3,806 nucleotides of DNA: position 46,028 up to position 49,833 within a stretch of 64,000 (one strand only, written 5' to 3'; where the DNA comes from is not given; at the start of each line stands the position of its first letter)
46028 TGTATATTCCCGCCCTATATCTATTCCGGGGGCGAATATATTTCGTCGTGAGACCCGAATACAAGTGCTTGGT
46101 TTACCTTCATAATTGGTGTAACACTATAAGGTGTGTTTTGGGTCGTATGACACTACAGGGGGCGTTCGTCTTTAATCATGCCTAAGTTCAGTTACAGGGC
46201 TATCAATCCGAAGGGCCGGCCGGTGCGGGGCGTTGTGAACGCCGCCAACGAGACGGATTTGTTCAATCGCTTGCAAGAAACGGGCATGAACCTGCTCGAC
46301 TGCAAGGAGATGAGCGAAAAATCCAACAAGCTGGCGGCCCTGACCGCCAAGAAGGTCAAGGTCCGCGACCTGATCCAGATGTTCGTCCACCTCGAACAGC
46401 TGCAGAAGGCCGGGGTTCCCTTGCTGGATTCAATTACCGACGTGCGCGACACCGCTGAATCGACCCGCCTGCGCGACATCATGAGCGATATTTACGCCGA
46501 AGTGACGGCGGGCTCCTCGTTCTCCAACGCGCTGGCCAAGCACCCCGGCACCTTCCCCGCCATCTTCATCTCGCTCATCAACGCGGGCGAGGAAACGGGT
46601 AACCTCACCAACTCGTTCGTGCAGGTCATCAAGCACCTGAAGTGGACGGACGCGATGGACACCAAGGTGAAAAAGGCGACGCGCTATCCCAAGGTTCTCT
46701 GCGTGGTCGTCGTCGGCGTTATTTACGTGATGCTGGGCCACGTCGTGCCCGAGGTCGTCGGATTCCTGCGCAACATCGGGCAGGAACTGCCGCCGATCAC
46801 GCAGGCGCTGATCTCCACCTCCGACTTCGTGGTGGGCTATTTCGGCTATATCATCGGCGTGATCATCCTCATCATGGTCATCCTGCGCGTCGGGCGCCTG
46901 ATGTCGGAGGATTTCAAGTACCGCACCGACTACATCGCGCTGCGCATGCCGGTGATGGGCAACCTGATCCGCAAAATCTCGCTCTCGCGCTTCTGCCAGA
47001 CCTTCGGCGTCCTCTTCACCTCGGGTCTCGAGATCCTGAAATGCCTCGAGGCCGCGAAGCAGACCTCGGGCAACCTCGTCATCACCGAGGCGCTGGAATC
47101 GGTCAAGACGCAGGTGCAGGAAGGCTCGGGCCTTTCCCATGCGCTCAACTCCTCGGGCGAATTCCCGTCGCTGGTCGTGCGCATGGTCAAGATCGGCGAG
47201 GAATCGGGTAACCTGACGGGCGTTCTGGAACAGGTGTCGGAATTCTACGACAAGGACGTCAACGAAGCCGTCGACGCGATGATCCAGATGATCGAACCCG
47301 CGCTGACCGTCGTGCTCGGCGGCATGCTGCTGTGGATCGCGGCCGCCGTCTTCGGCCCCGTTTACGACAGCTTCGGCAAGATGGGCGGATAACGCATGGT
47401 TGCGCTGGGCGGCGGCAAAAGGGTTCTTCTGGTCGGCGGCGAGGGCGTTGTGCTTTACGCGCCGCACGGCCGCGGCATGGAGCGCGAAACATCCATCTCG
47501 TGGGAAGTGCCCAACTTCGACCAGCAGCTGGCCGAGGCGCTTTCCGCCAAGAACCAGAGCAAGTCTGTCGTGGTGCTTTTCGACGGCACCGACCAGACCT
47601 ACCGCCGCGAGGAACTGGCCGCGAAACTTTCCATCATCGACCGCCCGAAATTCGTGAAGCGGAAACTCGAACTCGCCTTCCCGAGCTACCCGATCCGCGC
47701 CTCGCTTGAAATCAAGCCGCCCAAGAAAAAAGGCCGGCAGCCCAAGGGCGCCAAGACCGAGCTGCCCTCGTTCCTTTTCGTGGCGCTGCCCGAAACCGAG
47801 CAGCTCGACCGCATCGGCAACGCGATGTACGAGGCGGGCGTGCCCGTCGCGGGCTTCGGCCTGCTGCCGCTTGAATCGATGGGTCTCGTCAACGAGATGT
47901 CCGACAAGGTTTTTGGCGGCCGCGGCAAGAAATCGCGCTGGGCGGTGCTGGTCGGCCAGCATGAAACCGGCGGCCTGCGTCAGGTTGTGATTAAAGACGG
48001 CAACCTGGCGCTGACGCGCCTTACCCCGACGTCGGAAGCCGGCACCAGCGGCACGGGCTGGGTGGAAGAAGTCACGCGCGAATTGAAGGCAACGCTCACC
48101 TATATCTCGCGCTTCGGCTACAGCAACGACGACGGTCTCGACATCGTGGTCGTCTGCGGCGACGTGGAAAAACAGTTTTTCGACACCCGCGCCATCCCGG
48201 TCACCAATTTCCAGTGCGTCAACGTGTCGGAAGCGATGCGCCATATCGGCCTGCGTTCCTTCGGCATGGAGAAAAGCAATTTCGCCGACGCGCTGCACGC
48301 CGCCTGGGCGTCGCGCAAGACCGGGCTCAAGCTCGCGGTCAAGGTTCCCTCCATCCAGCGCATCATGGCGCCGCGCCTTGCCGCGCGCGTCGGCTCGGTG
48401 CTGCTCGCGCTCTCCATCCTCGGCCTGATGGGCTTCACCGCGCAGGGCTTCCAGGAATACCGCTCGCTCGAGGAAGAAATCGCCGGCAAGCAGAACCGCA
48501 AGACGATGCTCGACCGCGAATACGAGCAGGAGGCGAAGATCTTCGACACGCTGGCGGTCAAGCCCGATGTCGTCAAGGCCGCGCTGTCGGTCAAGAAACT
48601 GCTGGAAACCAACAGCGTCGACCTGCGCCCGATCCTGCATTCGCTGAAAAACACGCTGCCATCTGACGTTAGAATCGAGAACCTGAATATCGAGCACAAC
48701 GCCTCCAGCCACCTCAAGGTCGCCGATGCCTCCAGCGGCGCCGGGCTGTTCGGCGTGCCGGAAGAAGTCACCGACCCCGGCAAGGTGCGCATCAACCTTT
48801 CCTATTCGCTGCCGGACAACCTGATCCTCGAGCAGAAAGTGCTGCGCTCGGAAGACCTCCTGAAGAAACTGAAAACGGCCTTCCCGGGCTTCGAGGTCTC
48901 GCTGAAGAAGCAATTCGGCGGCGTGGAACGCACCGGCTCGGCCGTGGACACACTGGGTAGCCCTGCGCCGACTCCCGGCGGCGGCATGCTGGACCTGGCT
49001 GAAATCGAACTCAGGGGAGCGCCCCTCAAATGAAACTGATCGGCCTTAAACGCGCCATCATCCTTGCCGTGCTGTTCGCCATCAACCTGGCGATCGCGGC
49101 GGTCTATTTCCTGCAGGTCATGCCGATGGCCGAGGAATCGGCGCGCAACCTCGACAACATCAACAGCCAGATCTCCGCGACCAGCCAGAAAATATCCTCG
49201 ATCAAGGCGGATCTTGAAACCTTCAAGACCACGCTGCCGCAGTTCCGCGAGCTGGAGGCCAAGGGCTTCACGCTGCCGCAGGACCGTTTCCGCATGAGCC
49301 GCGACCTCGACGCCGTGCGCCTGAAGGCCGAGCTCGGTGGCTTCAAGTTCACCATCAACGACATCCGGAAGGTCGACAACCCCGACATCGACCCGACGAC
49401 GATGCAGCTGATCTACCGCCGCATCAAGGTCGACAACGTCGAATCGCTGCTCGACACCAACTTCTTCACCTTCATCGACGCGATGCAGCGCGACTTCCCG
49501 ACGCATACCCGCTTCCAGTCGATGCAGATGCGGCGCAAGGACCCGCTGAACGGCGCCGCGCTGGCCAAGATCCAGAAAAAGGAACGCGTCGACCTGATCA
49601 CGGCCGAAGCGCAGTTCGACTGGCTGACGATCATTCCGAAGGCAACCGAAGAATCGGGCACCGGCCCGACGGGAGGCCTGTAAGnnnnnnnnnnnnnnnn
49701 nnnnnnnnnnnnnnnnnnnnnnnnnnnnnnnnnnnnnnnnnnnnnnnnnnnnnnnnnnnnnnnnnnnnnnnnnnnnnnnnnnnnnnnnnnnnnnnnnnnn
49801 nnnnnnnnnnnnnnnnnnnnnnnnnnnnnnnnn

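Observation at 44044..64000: Large type IV pilus supercluster with an ABC transporter built into it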

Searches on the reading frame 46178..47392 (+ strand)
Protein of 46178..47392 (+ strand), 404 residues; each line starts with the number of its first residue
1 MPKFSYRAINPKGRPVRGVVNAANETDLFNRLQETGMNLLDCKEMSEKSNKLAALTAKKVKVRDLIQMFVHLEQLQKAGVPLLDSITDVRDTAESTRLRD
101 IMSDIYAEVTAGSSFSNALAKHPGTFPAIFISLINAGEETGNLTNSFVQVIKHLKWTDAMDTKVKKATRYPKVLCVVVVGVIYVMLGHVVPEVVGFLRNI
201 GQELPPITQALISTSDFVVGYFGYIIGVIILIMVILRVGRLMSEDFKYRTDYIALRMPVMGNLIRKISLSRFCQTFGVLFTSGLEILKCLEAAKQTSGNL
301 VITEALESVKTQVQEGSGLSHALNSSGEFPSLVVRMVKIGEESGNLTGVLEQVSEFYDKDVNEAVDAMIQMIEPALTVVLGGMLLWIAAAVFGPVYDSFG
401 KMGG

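Call 3: search_protein_families(library=pfam, proteins=[window:46178-47392:+], max_evalue=0.01)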
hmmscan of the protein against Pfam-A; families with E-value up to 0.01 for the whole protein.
window:46178-47392:+ (404 aa): 2 families
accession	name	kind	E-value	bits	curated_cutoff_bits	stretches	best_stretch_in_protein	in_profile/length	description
PF00482.28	T2SSF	-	1.1e-50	171.2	25.2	2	272-393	1-124/125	Type II secretion system (T2SS), protein F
PF04893.22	Yip1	-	0.0061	16.9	28.6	0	168-246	21-91/173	Yip1 domain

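Call 5: search_protein_families(library=ncbifam, proteins=[window:46178-47392:+], max_evalue=0.01)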
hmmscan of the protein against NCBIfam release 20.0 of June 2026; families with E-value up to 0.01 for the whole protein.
window:46178-47392:+ (404 aa): 6 families
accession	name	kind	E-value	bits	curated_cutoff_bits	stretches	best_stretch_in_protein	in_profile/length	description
TIGR02120.1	GspF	equivalog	4.9e-97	325.7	424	1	4-395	1-394/401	type II secretion system inner membrane protein GspF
NF052607.1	T4PiliAsmPilCThrm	equivalog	4.7e-82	276.2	700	1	1-401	1-403/406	type IV pilus assembly protein PilC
NF007861.0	PRK10573.1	equivalog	1.3e-74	251.7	401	1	4-397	7-393/401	protein transport protein HofC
NF052606.1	T4PiliAsmPilCMyx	equivalog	1.9e-69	234.5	700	1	2-396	20-412/419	type IV pilus assembly protein PilC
NF047826.1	T3SSXpsF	equivalog_domain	1.6e-67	228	650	1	1-401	1-403/405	type II secretion system protein XpsF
NF041012.2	T4P_ComGB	equivalog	1.5e-39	136.3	240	1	66-398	4-330/332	competence type IV pilus assembly protein ComGB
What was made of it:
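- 46178..47392 (+): Inner-membrane platform protein (PilC/GspF). TIGR02120 GspF scores 326 bits, above the PilC models (calls 3, 5).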

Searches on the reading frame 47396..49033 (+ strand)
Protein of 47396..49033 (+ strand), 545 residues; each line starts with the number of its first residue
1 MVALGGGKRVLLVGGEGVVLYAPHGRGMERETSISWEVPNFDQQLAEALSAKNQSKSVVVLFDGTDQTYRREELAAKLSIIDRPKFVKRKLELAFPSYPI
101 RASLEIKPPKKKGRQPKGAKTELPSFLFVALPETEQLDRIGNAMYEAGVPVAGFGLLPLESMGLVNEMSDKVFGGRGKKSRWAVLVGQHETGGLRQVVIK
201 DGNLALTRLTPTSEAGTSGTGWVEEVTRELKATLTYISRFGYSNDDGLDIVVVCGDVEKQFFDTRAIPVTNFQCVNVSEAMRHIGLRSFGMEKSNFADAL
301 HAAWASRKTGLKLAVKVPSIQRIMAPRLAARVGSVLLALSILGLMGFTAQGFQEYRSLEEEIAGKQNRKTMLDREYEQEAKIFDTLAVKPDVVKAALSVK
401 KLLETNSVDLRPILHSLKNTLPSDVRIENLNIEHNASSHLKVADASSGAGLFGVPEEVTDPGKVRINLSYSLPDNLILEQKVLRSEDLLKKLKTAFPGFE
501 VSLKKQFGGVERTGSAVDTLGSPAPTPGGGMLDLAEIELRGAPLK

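Call 3: search_protein_families(library=pfam, proteins=[window:47396-49033:+], max_evalue=0.01)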
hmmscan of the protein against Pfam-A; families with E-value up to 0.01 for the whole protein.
window:47396-49033:+ (545 aa): 0 families

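Call 5: search_protein_families(library=ncbifam, proteins=[window:47396-49033:+], max_evalue=0.01)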
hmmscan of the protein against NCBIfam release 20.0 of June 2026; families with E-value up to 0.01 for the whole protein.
window:47396-49033:+ (545 aa): 0 families

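Call 9: search_protein_families(library=pfam, proteins=[window:47396-49033:+], max_evalue=10)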
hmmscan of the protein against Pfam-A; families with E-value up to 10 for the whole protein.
window:47396-49033:+ (545 aa): 1 family
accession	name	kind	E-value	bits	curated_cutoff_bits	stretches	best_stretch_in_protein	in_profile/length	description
PF15891.11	Nuc_deoxyri_tr2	-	0.069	13.9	30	1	16-68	29-81/105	Nucleoside 2-deoxyribosyltransferase like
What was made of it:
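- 47396..49033 (+): PilM-PilN fusion (MshI/GspL-like): cytoplasmic actin-like domain, one TM helix plus coiled coil, and a periplasmic alpha/beta domain. No Pfam or NCBIfam hit (calls 3, 5, 9).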

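Call 23: find_homologous_proteins(query=window:47396-49033:+)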
Query window:47396-49033:+ (545 aa): 205 proteins with E <= 0.001 among 8000 candidates; the best 120 are listed.
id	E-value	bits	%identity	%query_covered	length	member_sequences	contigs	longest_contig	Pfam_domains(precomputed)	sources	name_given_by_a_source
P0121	0.0e+0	1200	100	100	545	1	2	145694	-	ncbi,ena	ncbi:MAG: hypothetical protein ACAH80_09615 [Alphaproteobacteria bacterium]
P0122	0.0e+0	1086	90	100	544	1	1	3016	-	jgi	-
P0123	0.0e+0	1081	89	100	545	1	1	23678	-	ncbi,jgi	jgi:hypothetical protein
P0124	0.0e+0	1071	89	100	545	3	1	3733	-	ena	-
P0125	0.0e+0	1066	88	100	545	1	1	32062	-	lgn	-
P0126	2.1e-254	864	71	100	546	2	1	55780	-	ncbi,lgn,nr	ncbi:MAG: hypothetical protein EPN97_07205 [Alphaproteobacteria bacterium]|nr:MAG: hypothetical prot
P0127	2.6e-253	860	71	100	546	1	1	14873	-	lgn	-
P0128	5.5e-252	856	71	100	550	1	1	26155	-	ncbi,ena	ncbi:MAG: hypothetical protein ACAH83_17810 [Alphaproteobacteria bacterium]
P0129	2.1e-247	840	69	100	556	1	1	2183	-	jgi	jgi:hypothetical protein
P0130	1.7e-246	837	68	100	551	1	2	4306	-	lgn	-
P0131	1.2e-245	835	69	100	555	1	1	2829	-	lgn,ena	-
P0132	1.5e-242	824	68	100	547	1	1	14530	-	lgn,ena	-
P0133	3.4e-241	820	67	100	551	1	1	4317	-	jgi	jgi:hypothetical protein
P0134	1.4e-239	815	68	100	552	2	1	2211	-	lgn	-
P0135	6.5e-238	809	68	100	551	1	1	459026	-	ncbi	-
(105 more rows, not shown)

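Call 25: search_solved_structures(query=A2, max_evalue=10, show_alignments=2)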
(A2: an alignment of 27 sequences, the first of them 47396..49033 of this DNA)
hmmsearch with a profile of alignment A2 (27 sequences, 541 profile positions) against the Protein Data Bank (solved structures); distinct sequences matched with E-value up to 10: 1.
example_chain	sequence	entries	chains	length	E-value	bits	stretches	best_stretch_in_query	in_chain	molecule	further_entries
3jc8_Na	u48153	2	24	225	0.079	14.7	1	328-436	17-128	PilN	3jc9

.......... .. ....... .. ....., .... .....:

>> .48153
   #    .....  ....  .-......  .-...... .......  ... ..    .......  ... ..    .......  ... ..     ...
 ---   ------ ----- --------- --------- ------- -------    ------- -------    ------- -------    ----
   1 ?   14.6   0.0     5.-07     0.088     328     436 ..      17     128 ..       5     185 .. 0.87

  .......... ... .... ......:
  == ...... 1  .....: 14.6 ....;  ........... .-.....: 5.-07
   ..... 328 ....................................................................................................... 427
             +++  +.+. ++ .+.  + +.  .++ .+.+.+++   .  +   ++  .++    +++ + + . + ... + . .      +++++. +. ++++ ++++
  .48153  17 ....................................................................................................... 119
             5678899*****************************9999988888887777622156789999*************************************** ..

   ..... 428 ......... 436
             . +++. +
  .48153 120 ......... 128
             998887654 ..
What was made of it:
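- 47396..49033 (+): The profile hits M. xanthus PilN at E 0.079 over residues 328-436 (call 25).
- Checked: Its profile weakly matches M. xanthus PilN (E 0.079, call 25).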

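Call 40: predict_structure(alignment_id=A3)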
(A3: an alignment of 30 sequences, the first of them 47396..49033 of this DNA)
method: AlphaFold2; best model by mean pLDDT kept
length: 545 residues; sequences in the alignment: 30
mean_pLDDT: 77.4   pTM: 0.57
mean pLDDT of the five models: 77.4, 75.5, 73.8, 73.4, 70.9
residues with pLDDT >= 90: 117; 70-90: 273; 50-70: 109; < 50: 46
segments of 3 or more residues with pLDDT < 50: 1-4, 443-456, 513-530
pLDDT, mean of each block of 10 residues (from residue 1): 61 90 87 90 93 88 63 58 65 64 63 50 61 76 88 87 92 84 91 86 84 83 90 86 88 90 87 92 83 81 89 77 75 85 84 83 83 76 54 65 70 87 89 75 45 50 87 87 90 89 81 42 37 83 77
secondary structure, 60 per line:
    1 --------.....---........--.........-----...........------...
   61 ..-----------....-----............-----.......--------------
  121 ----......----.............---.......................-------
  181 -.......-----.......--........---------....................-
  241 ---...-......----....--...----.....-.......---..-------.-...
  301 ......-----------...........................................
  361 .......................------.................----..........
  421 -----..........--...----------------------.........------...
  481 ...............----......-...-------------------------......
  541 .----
elements in order: E9-13 E17-24 E27-35 H41-51 E58-62 H74-77 H83-94 E100-106 E125-130 H135-147 E151-156 H157-173 E182-188 E194-200 E203-210 H220-239 E248-253 H258-261 E271-275 H277-283 H298-306 H318-383 H390-406 H411-420 E426-435 E463-471 H478-495 E500-505 E535-541
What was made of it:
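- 47396..49033 (+): The AF2 model has pLDDT 77 (call 40).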

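Call 42: fold_search(model_id=the predicted structure, library=pdb)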
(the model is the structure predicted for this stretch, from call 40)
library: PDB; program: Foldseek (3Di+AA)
matches with E <= 10: 1157; with E <= 0.001: 46
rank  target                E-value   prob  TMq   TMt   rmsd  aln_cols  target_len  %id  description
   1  5eoy_B                2.2e-09  1.00  0.36  0.51   7.6       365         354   14  Pseudomonas aeruginosa SeMet-PilM bound to ADP (released 2016-04-27)
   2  5eox_B                7.2e-09  1.00  0.34  0.49   7.9       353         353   15  Pseudomonas aeruginosa PilM bound to ADP (released 2016-04-27)
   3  5eou_B                1.2e-08  1.00  0.39  0.57   5.7       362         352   15  Pseudomonas aeruginosa PilM:PilN1-12 bound to ATP (released 2016-04-27)
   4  5eq6_A                1.3e-08  1.00  0.34  0.47   8.0       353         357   14  Pseudomonas aeruginosa PilM bound to AMP-PNP (released 2016-04-27)
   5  5eoy_A                1.7e-08  1.00  0.36  0.51   7.2       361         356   15  Pseudomonas aeruginosa SeMet-PilM bound to ADP (released 2016-04-27)
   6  5eq6_B                1.7e-08  1.00  0.35  0.49   7.9       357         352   16  Pseudomonas aeruginosa PilM bound to AMP-PNP (released 2016-04-27)
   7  5eox_A                2.4e-08  1.00  0.34  0.48   8.0       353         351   14  Pseudomonas aeruginosa PilM bound to ADP (released 2016-04-27)
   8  3hrg                  9.3e-08  1.00  0.29  0.51   7.0       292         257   10  Crystal structure of Bacteroides thetaiotaomicron BT_3980, protein with actin-like ATPase fold and unknown function (NP_ (released 2009-06-23)
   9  5eou_A                9.9e-08  1.00  0.36  0.54   6.3       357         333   15  Pseudomonas aeruginosa PilM:PilN1-12 bound to ATP (released 2016-04-27)
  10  3wqt_A                2.9e-07  1.00  0.29  0.39  10.5       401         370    9  Staphylococcus aureus FtsA complexed with AMPPNP (released 2014-10-08)
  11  3wt0_D                4.3e-07  1.00  0.28  0.38  10.9       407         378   10  Crystal Structure Analysis of Cell Division Protein (released 2015-04-29)
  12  3wt0_C                6.8e-07  1.00  0.30  0.41  10.1       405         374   10  Crystal Structure Analysis of Cell Division Protein (released 2015-04-29)
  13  3wqt_C                2.3e-06  1.00  0.30  0.42  10.3       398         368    9  Staphylococcus aureus FtsA complexed with AMPPNP (released 2014-10-08)
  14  7q6d                  2.5e-06  1.00  0.34  0.45   7.8       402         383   10  E. coli FtsA 1-405 ATP 3 Ni (released 2022-09-21)
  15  7q6i_D                3.4e-06  1.00  0.35  0.48   7.6       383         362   10  Vibrio maritimus FtsA 1-396 ATP and FtsN 1-29, bent tetramers in double filament arrangement (released 2022-09-21)
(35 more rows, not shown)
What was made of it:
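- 47396..49033 (+): Foldseek top hits are P. aeruginosa PilM 5eoy (E 2e-9), then FtsA and cyto-GspL (call 42).
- On Type IVa pilus (T4aP): PilM and PilN are fused (calls 25, 42).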

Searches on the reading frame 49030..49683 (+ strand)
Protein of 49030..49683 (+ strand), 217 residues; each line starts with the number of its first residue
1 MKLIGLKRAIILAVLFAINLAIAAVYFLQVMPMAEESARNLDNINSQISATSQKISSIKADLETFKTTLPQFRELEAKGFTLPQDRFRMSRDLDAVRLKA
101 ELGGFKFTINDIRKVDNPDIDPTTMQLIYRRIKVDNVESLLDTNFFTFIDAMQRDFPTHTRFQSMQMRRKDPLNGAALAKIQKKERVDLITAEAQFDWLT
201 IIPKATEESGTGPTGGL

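Call 3: search_protein_families(library=pfam, proteins=[window:49030-49683:+], max_evalue=0.01)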
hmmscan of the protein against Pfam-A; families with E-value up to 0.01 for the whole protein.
window:49030-49683:+ (217 aa): 1 family
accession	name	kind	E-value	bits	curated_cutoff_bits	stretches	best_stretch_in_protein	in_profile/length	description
PF05531.17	NPV_P10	-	0.004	18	29.8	0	41-78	6-43/75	Nucleopolyhedrovirus P10 protein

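Call 5: search_protein_families(library=ncbifam, proteins=[window:49030-49683:+], max_evalue=0.01)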
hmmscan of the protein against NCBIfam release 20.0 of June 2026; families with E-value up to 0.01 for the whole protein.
window:49030-49683:+ (217 aa): 1 family
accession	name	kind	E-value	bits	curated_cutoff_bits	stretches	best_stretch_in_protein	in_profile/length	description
NF049847.1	FtsL_COG5462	equivalog_domain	0.0019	17.8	50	1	12-62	3-53/85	cell division protein FtsL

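Call 9: search_protein_families(library=pfam, proteins=[window:49030-49683:+], max_evalue=10)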
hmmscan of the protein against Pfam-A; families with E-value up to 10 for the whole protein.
window:49030-49683:+ (217 aa): 3 families
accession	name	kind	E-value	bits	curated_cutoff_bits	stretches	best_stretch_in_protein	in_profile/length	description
PF05531.17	NPV_P10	-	0.004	18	29.8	1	41-78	6-43/75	Nucleopolyhedrovirus P10 protein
PF08651.15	DASH_Duo1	-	0.058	13.7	25.4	1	38-75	6-43/74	DASH complex subunit Duo1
PF06103.16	DUF948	-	0.59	10.8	37.2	1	9-62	3-56/89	Bacterial protein of unknown function (DUF948)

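Call 74: search_solved_structures(query=A9, max_evalue=10, show_alignments=0)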
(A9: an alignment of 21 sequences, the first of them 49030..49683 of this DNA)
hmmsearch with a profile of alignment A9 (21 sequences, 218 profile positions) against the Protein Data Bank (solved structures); distinct sequences matched with E-value up to 10: 20.
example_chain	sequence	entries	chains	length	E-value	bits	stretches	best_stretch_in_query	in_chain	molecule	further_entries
6uui_X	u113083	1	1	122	0.014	18.1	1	38-69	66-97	Keratin, type I cytoskeletal 10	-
4zry_A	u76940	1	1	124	0.017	17.8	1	40-69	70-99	Keratin, type I cytoskeletal 10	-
8qox_B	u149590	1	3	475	0.071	15.8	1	36-77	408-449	Conserved membrane protein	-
4jle_A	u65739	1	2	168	0.12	15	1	35-92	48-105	PHIST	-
1wpa_A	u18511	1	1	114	0.18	14.5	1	37-79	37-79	Occludin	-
3g7c_A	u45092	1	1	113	0.2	14.3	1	37-79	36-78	Occludin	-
8tzk_E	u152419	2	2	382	0.28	13.9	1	23-72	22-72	Peptidase M23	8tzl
7a48_B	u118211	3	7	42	0.3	13.7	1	35-70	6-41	APH colied-coil | APH coiled-coil | Coiled-coil APH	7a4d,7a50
6ds9_A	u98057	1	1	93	0.35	13.6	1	39-98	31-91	de novo designed three helix bundle GRa3D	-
2x7a_A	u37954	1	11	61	0.49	13.1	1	32-69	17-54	BONE MARROW STROMAL ANTIGEN 2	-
3csx_A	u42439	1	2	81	0.91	12.2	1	39-101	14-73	Putative uncharacterized protein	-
3tnu_B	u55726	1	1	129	0.93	12.2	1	41-72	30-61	Keratin, type II cytoskeletal 5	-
1xaw_A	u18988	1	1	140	1.1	11.9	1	37-79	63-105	Occludin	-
1l8d_A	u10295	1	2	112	1.1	11.9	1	34-71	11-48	DNA double-strand break repair rad50 ATPase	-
4hse_A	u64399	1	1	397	1.2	11.8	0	37-72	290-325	Chaperone protein ClpB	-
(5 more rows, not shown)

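Call 75: search_protein_families(library=pfam, alignment_id=A9, max_evalue=1)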
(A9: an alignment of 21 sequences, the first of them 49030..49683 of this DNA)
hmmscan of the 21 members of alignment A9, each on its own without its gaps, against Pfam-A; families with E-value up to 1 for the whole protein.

A. member 1, window:49030-49683:+ (217 aa): 3 families
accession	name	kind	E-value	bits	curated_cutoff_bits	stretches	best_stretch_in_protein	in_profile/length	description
PF05531.17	NPV_P10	-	0.004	18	29.8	1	41-78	6-43/75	Nucleopolyhedrovirus P10 protein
PF08651.15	DASH_Duo1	-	0.058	13.7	25.4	1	38-75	6-43/74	DASH complex subunit Duo1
PF06103.16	DUF948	-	0.59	10.8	37.2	1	9-62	3-56/89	Bacterial protein of unknown function (DUF948)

B. families by the number of members that match (of 21 scanned): 49 families (the first 25 are shown)
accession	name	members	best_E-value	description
PF05531.17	NPV_P10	5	0.004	Nucleopolyhedrovirus P10 protein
PF08078.17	PsaX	4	0.077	PsaX family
PF03536.20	VRP3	3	0.00076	Salmonella virulence-associated 28kDa protein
PF06103.16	DUF948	3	0.0085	Bacterial protein of unknown function (DUF948)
PF01594.21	AI-2E_transport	3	0.017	AI-2E family transporter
PF16331.10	TolA_bind_tri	3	0.017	TolA binding protein trimerisation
PF05377.16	FlaC_arch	3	0.049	Flagella accessory protein C (FlaC)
PF14566.11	PTPlike_phytase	2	0.099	Inositol hexakisphosphate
PF04859.17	DUF641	1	0.011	Plant protein of unknown function (DUF641)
PF04728.18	LPP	1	0.019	Lipoprotein leucine-zipper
PF23203.1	KIF21A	1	0.023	KIF21A-like domain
PF10241.14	KxDL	1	0.027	Uncharacterized conserved protein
PF14182.11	YgaB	1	0.029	YgaB-like protein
PF24257.1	DUF7458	1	0.035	Family of unknown function (DUF7458)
PF12537.13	GPHR_N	1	0.039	The Golgi pH Regulator (GPHR) Family N-terminal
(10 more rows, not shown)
